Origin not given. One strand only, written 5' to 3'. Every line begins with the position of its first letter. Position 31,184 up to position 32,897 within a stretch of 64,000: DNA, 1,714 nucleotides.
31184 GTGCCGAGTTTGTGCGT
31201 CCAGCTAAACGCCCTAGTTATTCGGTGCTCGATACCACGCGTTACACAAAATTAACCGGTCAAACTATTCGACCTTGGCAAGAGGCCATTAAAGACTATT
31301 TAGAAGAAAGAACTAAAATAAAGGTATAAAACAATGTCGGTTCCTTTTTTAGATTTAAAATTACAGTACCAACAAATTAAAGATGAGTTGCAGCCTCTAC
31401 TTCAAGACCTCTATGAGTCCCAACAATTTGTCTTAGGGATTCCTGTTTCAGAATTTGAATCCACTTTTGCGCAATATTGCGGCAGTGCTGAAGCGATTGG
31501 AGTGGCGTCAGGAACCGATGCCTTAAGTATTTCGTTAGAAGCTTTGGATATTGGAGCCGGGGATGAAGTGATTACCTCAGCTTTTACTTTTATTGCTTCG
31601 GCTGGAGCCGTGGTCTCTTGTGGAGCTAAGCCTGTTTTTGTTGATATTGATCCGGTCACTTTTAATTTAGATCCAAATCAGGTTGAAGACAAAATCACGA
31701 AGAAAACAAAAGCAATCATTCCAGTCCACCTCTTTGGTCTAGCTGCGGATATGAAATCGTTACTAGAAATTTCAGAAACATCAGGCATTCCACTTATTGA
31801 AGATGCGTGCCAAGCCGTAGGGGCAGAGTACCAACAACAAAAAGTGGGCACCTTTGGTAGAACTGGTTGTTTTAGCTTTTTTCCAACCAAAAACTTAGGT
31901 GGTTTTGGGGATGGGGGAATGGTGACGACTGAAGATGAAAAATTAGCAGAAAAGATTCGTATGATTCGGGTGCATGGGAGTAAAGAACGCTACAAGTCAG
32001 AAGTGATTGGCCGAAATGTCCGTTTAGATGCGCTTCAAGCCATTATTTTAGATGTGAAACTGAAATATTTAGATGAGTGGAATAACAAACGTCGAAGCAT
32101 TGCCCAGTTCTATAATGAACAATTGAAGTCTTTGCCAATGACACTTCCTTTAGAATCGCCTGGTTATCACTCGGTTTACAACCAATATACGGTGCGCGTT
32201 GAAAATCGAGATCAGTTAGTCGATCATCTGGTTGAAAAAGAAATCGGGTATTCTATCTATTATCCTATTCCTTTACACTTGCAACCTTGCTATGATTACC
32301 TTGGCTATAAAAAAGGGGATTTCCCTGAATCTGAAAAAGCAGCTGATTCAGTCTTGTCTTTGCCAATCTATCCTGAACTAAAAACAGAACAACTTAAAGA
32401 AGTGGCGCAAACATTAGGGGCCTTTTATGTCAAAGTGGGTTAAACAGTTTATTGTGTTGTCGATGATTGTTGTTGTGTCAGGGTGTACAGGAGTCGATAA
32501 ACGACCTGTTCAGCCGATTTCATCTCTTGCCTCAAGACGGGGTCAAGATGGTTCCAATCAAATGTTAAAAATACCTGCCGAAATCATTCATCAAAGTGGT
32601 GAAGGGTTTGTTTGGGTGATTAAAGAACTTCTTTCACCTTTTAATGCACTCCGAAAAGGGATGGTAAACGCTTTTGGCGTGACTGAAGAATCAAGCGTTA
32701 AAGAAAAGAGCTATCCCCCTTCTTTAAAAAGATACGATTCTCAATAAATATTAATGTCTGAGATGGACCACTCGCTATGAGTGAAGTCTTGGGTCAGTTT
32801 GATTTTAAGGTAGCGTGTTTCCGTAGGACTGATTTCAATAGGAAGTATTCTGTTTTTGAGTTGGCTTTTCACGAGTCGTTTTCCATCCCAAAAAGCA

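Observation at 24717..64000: ~39-kb surface-glycan biosynthesis island combining several pathways and unusual tailoring enzymes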

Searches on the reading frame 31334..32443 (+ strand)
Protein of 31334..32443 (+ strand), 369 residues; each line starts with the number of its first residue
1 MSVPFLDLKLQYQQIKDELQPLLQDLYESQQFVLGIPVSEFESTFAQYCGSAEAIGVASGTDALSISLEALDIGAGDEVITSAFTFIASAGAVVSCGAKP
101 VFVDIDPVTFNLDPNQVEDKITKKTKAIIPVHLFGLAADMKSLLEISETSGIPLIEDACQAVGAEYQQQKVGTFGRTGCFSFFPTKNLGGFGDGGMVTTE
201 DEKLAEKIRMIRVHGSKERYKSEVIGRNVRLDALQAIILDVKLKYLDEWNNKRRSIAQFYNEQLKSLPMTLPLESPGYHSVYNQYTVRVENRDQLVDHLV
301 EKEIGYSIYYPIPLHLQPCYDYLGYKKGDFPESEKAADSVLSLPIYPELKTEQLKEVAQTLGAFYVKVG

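Call 3: search_protein_families(library=pfam, proteins=[window:31334-32443:+])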
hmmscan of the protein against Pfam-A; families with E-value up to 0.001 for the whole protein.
window:31334-32443:+ (369 aa): 1 family
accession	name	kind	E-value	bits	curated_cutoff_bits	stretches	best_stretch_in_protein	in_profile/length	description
PF01041.23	DegT_DnrJ_EryC1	-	6.1e-125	417.6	19.8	1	14-361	2-359/360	DegT/DnrJ/EryC1/StrS aminotransferase family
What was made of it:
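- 31334..32443 (+): DegT-family sugar aminotransferase of undetermined specificity. Pfam DegT_DnrJ_EryC1, 418 bits (call 3).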

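Call 10: find_encoding_contigs(protein=window:31334-32440:+, flank=10000, max_places=6)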
Protein window:31334-32440:+ (369 aa): 1 contig read that carries it; 1 place shown.
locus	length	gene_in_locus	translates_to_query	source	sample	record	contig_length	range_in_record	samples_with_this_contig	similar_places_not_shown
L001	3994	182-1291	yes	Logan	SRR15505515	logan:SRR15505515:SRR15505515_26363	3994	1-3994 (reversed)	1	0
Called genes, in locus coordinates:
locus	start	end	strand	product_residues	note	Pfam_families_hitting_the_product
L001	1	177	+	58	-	?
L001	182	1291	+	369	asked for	PF01041:DegT_DnrJ_EryC1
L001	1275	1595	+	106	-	-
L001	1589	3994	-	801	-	?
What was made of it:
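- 32427..32747 (+): 106-aa ORF with one hydrophobic segment, function unknown. Called as a gene on Logan contig L001 (call 10).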

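Call 12: search_protein_families(library=ncbifam, proteins=[window:31334-32443:+], max_evalue=0.01)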
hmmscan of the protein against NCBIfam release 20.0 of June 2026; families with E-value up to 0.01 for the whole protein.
window:31334-32443:+ (369 aa): 29 families (the best 25 are shown)
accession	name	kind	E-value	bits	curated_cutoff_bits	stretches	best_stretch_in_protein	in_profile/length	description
TIGR03588.1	PseC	equivalog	1.3e-79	267.8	423.5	1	16-361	10-376/380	UDP-4-amino-4,6-dideoxy-N-acetyl-beta-L-altrosamine transaminase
NF008687.0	PRK11706.1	equivalog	3.1e-67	226.9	375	1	42-364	37-373/375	dTDP-4-amino-4,6-dideoxygalactose transaminase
NF008658.2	PRK11658.1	equivalog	9.3e-67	225.3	631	1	23-361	20-373/379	UDP-4-amino-4-deoxy-L-arabinose aminotransferase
TIGR04181.1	NHT_00031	hypoth_equivalog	7.8e-63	212.5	420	1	35-344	29-357/359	LegC family aminotransferase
TIGR02379.1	ECA_wecE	subfamily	1.6e-55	188.4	434.85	1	44-363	39-373/376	dTDP-4-amino-4,6-dideoxy-D-glucose transaminase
TIGR04427.1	PLP_DesI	equivalog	1.5e-51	175.7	650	1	38-360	54-378/390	dTDP-4-dehydro-6-deoxyglucose aminotransferase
NF011936.0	PRK15407.1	equivalog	5.8e-48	163.7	423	2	36-215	65-251/440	lipopolysaccharide biosynthesis protein RfbH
NF005817.0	PRK07683.1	equivalog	1.5e-08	33.8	575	1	47-138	85-178/387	aminotransferase A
NF005816.0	PRK07682.1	equivalog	3.1e-08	32.6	620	1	47-129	86-168/390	aminotransferase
NF006569.0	PRK09082.1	subfamily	3.2e-06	26.5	420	1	48-129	87-168/386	methionine aminotransferase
NF004770.0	PRK06108.1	subfamily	5.1e-06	25.5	422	1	51-129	96-175/396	pyridoxal phosphate-dependent aminotransferase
NF006488.0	PRK08912.1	equivalog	7.7e-06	25.1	498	1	55-129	91-164/387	aminotransferase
NF005305.0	PRK06836.1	equivalog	8.3e-06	25.3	376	1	60-129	106-175/396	pyridoxal phosphate-dependent aminotransferase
NF009079.0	PRK12414.1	subfamily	1.4e-05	24.3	481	1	47-129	86-167/384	methionine aminotransferase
TIGR01325.1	O_suc_HS_sulf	equivalog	1.7e-05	23.6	510.05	1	38-215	56-231/380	O-succinylhomoserine sulfhydrylase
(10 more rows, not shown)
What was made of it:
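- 31334..32443 (+): Best NCBIfam hit is PseC, 268 bits against a cutoff of 423 (call 12).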

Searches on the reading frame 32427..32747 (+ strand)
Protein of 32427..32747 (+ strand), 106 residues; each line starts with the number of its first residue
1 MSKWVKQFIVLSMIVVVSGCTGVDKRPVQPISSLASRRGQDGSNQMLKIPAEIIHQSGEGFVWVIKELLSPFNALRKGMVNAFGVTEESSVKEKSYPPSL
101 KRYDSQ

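Call 3: search_protein_families(library=pfam, proteins=[window:32427-32747:+])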
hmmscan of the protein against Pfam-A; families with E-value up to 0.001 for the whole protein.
window:32427-32747:+ (106 aa): 0 families

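Call 12: search_protein_families(library=ncbifam, proteins=[window:32427-32747:+], max_evalue=0.01)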
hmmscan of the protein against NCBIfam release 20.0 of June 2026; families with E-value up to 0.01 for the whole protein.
window:32427-32747:+ (106 aa): 0 families

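Call 32: search_protein_families(library=pfam, proteins=[window:32427-32747:+], max_evalue=1)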
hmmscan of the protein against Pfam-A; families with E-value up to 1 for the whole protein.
window:32427-32747:+ (106 aa): 0 families
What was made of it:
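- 32427..32747 (+): No family hit (calls 3, 12, 32).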
